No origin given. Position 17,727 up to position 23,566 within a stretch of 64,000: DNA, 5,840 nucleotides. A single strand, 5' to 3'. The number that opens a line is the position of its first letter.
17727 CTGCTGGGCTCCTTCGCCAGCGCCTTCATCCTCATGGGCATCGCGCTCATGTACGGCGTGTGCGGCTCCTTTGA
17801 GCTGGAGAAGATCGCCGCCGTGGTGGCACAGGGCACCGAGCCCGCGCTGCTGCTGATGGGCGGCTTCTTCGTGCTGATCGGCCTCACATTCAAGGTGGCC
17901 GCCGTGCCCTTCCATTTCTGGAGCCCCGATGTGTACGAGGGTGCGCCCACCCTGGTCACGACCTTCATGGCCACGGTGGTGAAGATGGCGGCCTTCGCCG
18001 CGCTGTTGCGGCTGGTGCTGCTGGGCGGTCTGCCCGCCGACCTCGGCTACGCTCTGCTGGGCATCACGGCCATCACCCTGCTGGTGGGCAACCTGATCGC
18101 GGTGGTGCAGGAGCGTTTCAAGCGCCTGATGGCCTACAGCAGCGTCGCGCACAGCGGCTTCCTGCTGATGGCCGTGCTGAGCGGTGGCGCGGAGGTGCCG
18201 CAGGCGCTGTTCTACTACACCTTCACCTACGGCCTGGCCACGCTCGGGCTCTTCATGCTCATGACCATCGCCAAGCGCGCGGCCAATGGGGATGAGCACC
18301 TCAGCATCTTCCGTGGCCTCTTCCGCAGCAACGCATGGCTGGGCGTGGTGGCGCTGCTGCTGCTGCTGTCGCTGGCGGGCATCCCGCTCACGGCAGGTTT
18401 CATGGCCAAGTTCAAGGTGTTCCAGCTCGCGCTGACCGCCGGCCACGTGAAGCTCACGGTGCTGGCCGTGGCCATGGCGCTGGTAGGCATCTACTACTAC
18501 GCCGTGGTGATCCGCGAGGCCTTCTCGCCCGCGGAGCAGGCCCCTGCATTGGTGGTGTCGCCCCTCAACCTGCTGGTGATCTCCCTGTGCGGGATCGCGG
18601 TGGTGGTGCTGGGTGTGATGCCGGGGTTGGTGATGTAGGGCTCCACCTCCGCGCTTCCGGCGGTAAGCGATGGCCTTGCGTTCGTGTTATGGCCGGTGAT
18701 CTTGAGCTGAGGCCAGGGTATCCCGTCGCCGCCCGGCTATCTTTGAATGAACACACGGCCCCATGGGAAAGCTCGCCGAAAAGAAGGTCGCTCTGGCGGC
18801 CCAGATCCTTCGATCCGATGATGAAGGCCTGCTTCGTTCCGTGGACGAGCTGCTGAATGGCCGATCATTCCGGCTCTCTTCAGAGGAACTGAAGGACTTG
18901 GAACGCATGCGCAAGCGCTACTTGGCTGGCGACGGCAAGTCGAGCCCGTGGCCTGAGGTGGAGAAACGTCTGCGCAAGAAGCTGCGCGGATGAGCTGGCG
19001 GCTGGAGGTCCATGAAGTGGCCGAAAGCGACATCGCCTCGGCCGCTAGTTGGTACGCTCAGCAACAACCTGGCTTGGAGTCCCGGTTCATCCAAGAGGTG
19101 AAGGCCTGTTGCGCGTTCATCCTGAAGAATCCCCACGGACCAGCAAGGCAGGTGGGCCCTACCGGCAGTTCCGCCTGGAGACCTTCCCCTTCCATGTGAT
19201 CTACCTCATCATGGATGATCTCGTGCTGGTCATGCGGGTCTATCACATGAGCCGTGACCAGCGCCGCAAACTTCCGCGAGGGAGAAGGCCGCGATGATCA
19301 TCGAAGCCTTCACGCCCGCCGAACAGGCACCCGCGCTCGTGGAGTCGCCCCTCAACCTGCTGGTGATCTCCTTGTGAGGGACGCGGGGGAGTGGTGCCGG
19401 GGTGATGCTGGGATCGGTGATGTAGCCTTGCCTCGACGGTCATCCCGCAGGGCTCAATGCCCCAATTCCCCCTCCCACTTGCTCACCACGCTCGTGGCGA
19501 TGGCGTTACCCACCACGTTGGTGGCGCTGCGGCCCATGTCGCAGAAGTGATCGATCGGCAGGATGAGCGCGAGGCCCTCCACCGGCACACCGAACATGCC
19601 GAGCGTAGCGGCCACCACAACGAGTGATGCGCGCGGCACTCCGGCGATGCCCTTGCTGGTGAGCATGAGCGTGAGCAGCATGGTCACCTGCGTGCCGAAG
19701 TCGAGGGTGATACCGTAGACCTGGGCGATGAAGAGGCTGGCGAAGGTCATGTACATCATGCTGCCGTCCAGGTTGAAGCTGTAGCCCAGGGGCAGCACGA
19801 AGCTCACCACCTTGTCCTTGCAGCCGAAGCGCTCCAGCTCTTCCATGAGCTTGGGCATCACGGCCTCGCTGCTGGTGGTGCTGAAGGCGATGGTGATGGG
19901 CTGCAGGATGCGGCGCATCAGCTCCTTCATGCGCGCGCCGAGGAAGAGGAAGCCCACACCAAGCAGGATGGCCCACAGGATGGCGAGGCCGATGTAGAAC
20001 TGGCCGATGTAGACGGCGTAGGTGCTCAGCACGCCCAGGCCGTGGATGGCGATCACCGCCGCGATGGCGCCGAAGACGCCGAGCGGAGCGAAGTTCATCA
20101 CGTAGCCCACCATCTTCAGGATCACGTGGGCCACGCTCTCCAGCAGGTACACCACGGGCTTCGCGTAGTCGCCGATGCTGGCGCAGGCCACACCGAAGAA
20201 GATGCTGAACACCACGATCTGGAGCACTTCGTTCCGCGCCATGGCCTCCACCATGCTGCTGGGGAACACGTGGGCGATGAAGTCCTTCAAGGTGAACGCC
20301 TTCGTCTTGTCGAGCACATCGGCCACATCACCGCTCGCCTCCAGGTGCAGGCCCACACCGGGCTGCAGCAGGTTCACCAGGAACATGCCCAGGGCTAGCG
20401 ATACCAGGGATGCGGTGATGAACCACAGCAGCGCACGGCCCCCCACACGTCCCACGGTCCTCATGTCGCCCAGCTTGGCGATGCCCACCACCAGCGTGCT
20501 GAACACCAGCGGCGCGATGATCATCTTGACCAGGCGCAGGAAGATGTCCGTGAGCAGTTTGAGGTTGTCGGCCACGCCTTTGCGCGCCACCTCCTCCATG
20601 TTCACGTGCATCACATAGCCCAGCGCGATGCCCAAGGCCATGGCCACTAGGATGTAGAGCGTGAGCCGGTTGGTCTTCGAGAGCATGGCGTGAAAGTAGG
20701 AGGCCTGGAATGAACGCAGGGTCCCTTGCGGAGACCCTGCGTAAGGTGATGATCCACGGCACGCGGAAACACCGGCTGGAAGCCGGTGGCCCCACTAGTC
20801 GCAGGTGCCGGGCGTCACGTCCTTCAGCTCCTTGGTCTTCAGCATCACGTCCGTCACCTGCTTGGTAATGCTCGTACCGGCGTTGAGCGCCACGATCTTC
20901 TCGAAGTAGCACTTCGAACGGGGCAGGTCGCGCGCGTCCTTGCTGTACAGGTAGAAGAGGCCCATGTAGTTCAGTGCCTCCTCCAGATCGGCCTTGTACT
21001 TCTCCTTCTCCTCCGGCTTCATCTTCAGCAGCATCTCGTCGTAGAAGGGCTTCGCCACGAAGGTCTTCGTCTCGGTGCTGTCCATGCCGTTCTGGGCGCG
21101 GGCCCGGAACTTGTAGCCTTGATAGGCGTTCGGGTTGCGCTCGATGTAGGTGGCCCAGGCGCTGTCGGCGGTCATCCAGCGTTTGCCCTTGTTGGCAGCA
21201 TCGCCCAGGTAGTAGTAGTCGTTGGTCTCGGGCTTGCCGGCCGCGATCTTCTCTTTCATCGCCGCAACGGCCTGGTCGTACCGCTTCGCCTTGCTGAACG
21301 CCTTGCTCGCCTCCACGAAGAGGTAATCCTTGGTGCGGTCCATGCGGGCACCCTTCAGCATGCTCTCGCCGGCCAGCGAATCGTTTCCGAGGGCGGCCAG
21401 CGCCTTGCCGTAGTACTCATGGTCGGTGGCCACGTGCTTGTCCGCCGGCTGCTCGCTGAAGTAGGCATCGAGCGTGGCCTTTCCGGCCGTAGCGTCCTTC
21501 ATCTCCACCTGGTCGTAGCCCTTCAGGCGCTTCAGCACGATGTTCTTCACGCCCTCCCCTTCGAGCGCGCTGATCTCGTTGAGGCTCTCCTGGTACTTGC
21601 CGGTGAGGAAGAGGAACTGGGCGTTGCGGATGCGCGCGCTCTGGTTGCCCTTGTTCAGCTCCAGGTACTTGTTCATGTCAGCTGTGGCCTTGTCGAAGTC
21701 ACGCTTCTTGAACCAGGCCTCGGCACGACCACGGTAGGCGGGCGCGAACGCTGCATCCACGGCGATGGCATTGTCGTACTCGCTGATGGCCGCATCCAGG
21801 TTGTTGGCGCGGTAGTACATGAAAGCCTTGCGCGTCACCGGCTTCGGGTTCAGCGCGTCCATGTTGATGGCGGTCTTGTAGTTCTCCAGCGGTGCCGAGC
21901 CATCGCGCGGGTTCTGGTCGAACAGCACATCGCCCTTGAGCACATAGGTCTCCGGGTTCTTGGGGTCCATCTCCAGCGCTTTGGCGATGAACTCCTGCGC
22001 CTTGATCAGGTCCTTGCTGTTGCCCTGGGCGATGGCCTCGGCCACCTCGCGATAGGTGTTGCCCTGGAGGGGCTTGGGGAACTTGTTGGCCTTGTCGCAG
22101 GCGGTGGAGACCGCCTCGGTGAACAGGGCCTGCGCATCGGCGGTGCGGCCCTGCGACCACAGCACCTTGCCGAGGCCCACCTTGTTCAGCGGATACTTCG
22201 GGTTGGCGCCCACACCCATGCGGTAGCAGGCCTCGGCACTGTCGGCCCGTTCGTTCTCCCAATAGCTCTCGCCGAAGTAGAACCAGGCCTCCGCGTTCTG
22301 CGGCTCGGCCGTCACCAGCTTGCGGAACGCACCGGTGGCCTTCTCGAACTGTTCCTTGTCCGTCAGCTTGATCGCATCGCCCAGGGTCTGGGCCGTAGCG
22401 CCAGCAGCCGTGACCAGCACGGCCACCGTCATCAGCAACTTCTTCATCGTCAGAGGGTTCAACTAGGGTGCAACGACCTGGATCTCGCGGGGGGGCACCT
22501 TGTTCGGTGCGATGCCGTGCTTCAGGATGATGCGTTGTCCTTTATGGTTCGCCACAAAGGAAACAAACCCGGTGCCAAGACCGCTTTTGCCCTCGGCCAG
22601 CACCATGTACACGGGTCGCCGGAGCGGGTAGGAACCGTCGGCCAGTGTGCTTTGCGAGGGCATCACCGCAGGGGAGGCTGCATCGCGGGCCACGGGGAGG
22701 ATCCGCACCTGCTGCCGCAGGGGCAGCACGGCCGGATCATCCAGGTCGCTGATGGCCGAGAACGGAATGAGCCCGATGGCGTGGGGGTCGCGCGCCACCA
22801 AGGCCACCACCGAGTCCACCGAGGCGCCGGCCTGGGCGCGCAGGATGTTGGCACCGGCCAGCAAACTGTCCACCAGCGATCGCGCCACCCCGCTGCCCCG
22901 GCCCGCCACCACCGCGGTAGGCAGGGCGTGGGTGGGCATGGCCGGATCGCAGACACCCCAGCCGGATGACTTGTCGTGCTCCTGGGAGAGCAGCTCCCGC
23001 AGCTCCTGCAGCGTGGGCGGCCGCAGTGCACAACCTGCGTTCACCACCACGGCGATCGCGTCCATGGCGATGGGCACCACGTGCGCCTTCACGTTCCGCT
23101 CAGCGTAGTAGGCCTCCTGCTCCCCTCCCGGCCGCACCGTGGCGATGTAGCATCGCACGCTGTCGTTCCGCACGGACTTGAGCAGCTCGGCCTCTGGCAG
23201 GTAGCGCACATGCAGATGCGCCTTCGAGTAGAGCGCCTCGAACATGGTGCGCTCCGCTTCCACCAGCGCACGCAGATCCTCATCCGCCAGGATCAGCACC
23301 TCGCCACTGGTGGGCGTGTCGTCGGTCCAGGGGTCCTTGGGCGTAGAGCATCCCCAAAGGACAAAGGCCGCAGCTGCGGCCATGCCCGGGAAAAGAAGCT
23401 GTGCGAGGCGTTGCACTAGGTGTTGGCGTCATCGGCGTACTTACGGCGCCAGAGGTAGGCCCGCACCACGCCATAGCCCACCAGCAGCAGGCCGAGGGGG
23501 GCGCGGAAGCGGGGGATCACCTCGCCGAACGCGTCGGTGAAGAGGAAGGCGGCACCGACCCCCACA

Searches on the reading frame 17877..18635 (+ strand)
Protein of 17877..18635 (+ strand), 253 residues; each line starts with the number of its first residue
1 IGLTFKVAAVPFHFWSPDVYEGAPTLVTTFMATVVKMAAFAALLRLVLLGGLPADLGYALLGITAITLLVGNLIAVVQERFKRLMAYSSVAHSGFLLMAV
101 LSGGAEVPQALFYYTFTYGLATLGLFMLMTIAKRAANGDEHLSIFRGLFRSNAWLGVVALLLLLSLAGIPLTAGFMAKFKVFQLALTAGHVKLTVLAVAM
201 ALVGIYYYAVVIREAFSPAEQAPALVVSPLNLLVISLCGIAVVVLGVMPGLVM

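Call 31: find_related_loci(query=window:17877-18635:+, collection=metagenome_contigs, flank=4000)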
Query window:17877-18635:+ (253 aa) in metagenome_contigs; peptide patterns used: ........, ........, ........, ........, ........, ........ (x = any residue, [..] = any of these).
213 stretches matched a pattern; 20 encode a relative of the query (tblastn E <= 1e-3); 20 distinct loci.
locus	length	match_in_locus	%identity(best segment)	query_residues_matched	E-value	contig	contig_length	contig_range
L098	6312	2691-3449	99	1-253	2e-161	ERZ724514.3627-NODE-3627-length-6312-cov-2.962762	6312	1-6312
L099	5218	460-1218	81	1-253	3e-128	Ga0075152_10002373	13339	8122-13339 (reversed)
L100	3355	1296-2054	79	1-253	2e-130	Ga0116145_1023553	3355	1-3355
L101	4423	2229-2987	78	1-253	3e-127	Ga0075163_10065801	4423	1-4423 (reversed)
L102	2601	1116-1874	81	1-253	3e-129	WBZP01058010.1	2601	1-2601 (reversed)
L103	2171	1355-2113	75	1-253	2e-121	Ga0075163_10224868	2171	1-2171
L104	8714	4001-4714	80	1-238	1e-114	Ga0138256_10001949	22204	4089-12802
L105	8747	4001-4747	71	1-249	6e-110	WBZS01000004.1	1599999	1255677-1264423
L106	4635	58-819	65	1-252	5e-108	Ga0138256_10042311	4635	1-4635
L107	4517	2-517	99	82-253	5e-107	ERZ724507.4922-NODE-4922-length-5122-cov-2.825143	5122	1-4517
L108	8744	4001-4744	69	1-244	1e-105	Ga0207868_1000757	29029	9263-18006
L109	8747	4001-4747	69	1-249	8e-99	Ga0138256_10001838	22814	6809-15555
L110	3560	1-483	83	93-253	2e-79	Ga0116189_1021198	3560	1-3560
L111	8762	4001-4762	65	1-252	2e-107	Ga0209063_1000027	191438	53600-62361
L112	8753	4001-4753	47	1-249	5e-64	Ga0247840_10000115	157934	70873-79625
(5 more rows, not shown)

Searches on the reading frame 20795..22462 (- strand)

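Call 66: search_protein_families(library=pfam, proteins=[window:20795-22462:-], max_evalue=0.00001)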
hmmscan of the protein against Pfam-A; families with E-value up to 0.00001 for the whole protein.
window:20795-22462:- (555 aa): 10 families
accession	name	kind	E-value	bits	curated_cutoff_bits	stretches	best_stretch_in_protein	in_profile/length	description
PF14559.12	TPR_19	-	1.2e-18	67.6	25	0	35-89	3-57/68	Tetratricopeptide repeat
PF13432.12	TPR_16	-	3.9e-16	59.6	32.7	1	36-91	10-65/65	Tetratricopeptide repeat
PF07719.23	TPR_2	-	1.1e-12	47.5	27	0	240-273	1-34/34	Tetratricopeptide repeat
PF13414.12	TPR_11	-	2.5e-10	40.3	26.8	0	215-252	3-40/42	TPR repeat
PF13428.12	TPR_14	-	1.7e-09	37.9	23.5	0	58-91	2-35/44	Tetratricopeptide repeat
PF13181.12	TPR_8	-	1.8e-09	37.4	25.7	0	57-89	1-33/34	Tetratricopeptide repeat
PF13431.12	TPR_17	-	2.7e-07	30.8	24.4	0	161-181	4-24/34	Tetratricopeptide repeat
PF12895.13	ANAPC3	-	3.5e-07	30.8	27.2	0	35-81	1-47/82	Anaphase-promoting complex, cyclosome, subunit 3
PF23914.1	TPR_CcmH_CycH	-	2.2e-06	28.1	42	0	35-110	28-103/158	Cytochrome c-type biogenesis protein H TPR domain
PF25062.1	ARM_TT21_N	-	9.2e-06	26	40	0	150-259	114-221/222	Tetratricopeptide repeat protein 21 N-terminal ARM repeat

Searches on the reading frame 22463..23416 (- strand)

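Call 66: search_protein_families(library=pfam, proteins=[window:22463-23416:-], max_evalue=0.00001)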
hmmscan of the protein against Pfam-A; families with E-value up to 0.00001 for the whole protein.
window:22463-23416:- (317 aa): 1 family
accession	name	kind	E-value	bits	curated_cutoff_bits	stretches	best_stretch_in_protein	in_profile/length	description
PF12849.12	PBP_like_2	-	5.2e-14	53.1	27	1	35-289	7-264/267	PBP superfamily domain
